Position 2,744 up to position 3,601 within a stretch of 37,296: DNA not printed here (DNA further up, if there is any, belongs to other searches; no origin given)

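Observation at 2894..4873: NOX-like design from different parts: NirB-type flavoprotein + BFD [2Fe-2S] + 5-TM domain with two His-x13-His pairs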

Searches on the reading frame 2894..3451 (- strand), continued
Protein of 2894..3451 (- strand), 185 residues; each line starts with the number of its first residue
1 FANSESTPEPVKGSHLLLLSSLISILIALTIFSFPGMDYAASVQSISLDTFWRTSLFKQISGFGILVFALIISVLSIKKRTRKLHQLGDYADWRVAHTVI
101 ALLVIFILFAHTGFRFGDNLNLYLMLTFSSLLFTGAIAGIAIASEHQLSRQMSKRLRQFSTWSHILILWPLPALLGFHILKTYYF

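Call 58: find_encoding_contigs(protein=P0038, flank=8000, max_places=3)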
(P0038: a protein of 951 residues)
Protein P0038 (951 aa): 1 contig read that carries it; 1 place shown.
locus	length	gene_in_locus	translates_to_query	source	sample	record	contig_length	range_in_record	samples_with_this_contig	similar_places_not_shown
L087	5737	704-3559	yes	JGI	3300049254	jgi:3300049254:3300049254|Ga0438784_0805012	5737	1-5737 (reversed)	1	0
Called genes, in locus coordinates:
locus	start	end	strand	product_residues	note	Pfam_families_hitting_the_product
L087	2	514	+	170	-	?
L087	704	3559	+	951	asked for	PF00036:EF-hand_1 (faint), PF10591:SPARC_Ca_bdg (faint), PF13202:EF-hand_5 (faint), PF13405:EF-hand_6 (faint), PF13499:EF-hand_7, PF04324:Fer2_BFD, PF00970:FAD_binding_6, PF00175:NAD_binding_1 (weak)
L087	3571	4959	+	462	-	PF02085:Cytochrom_CIII (faint), PF14522:Cytochrome_C7 (faint), PF14537:Cytochrom_c3_2 (weak)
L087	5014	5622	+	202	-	PF11845:Tll0287-like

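Call 66: search_protein_families(library=pfam, alignment_id=A5, max_evalue=10)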
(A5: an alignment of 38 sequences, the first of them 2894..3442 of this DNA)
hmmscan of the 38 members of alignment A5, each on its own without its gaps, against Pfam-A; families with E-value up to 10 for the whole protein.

A. member 1, window:2894-3442:- (182 aa): 4 families
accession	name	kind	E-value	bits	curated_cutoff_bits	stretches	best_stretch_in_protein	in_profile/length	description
PF09991.14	DUF2232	-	0.00042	20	27.8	1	58-169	168-279/290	Predicted membrane protein (DUF2232)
PF09721.15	Exosortase_EpsH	-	0.0036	17.2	25.7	1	49-143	19-96/254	Transmembrane exosortase (Exosortase_EpsH)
PF00689.26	Cation_ATPase_C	-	0.64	10.2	27.3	1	7-52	114-159/175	Cation transporting ATPase, C-terminus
PF20563.3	DUF6773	-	7.6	6.8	27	1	8-83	81-157/163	Family of unknown function (DUF6773)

B. families by the number of members that match (of 38 scanned): 37 families (the first 25 are shown)
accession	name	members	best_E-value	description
PF14358.11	DUF4405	23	0.00011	Domain of unknown function (DUF4405)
PF01292.26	Ni_hydr_CYTB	15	0.00097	Prokaryotic cytochrome b561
PF01794.25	Ferric_reduct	10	0.018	Ferric reductase like transmembrane component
PF13301.11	DUF4079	7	0.00041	Protein of unknown function (DUF4079)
PF19053.6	EccD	3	0.001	EccD-like transmembrane domain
PF00689.26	Cation_ATPase_C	3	0.053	Cation transporting ATPase, C-terminus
PF09991.14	DUF2232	2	0.00042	Predicted membrane protein (DUF2232)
PF09990.14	DUF2231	2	0.038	Predicted membrane protein (DUF2231)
PF03929.21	PepSY_TM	2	4.6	PepSY-associated TM region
PF07343.16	DUF1475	1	0.0011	Protein of unknown function (DUF1475)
PF20460.3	DUF6713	1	0.0012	Family of unknown function (DUF6713)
PF09721.15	Exosortase_EpsH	1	0.0036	Transmembrane exosortase (Exosortase_EpsH)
PF01027.25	Bax1-I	1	0.0083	Inhibitor of apoptosis-promoting Bax1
PF10724.14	DUF2516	1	0.016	Protein of unknown function (DUF2516)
PF08006.16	HAAS_TM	1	0.027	HAAS transmembrane region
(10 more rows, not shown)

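Call 82: list_cluster_members(proteins=[P0028, P0038, P0083, P0155, P0025])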
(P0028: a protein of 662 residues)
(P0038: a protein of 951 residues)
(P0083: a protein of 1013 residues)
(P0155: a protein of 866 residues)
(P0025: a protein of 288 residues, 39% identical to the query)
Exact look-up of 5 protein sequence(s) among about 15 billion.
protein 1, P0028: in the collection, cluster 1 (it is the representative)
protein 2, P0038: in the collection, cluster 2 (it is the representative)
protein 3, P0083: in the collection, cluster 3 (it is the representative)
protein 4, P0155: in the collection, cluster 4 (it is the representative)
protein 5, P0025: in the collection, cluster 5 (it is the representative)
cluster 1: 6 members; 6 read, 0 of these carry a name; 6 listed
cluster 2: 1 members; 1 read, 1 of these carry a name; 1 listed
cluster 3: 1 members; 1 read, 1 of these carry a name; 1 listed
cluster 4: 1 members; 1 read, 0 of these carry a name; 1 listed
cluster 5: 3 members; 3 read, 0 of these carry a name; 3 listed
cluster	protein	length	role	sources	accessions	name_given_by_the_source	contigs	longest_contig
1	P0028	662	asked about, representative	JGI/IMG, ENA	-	-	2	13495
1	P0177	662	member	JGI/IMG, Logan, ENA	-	-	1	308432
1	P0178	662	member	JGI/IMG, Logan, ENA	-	-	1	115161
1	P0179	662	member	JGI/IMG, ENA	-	-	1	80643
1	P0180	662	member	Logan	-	-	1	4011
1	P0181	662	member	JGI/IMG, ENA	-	-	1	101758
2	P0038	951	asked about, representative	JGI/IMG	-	nitric-oxide synthase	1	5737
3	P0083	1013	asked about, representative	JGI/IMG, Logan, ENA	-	ferredoxin-NADP reductase/CRP-like cAMP-binding protein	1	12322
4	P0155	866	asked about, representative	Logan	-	-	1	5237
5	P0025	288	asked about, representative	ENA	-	-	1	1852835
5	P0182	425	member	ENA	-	-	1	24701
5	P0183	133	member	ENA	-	-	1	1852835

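Call 93: find_encoding_contigs(protein=P0011, flank=10000, max_places=1)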
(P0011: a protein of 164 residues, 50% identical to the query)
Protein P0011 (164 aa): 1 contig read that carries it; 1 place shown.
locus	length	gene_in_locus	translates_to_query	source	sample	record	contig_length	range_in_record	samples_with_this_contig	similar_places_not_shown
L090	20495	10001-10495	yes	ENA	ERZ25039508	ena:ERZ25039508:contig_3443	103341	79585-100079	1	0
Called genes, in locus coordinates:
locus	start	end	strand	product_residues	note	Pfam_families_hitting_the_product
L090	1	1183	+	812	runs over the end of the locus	PF00801:PKD (faint), PF18911:PKD_4, PF22352:K319L-like_PKD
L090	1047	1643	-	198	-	PF11783:Cytochrome_cB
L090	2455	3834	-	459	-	PF14346:DUF4398 (weak), PF00691:OmpA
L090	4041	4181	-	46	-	PF04391:DUF533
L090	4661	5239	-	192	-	PF04264:YceI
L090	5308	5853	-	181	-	PF01292:Ni_hydr_CYTB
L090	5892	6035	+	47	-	-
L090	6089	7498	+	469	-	PF03150:CCP_MauG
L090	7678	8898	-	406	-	PF00483:NTP_transferase, PF12804:NTP_transf_3, PF24894:Hexapep_GlmU, PF25247:LbH_GLGC (faint), PF25084:LbH_EIF2B (weak)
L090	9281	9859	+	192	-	PF00072:Response_reg (faint), PF03861:ANTAR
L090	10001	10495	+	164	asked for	-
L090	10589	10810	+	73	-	PF14537:Cytochrom_c3_2 (weak)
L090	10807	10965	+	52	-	-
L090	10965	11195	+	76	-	-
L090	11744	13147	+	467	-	PF13379:NMT1_2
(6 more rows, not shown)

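Call 94: find_encoding_contigs(protein=P0007, flank=10000, max_places=1)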
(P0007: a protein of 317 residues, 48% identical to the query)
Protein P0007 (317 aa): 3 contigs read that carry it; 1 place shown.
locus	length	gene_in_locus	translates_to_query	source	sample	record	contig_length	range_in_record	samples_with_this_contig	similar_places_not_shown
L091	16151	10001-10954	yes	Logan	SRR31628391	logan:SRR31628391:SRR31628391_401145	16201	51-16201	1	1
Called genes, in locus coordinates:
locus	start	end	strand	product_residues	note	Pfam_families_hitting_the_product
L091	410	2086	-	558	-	PF13191:AAA_16 (faint), PF13304:AAA_21 (faint), PF13401:AAA_22 (faint), PF20703:nSTAND1 (faint), PF00005:ABC_tran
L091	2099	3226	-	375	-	PF00528:BPD_transp_1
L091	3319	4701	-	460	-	PF13379:NMT1_2, PF09084:NMT1 (faint)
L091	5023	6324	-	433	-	PF13379:NMT1_2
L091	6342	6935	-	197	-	PF00072:Response_reg, PF03861:ANTAR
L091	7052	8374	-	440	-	PF13372:Alginate_exp (weak)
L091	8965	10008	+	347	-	PF03486:HI0933_like (faint), PF07992:Pyr_redox_2, PF02254:TrkA_N (faint), PF13738:Pyr_redox_3, PF00070:Pyr_redox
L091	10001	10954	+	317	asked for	PF04324:Fer2_BFD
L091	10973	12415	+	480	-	PF02085:Cytochrom_CIII (faint), PF14522:Cytochrome_C7 (faint), PF14537:Cytochrom_c3_2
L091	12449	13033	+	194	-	PF11845:Tll0287-like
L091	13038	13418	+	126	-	PF13442:Cytochrome_CBB3, PF00034:Cytochrom_C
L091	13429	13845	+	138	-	PF00042:Globin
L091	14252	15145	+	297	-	PF08668:HDOD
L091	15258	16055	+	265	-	PF00034:Cytochrom_C, PF13442:Cytochrome_CBB3, PF00034:Cytochrom_C, PF13442:Cytochrome_CBB3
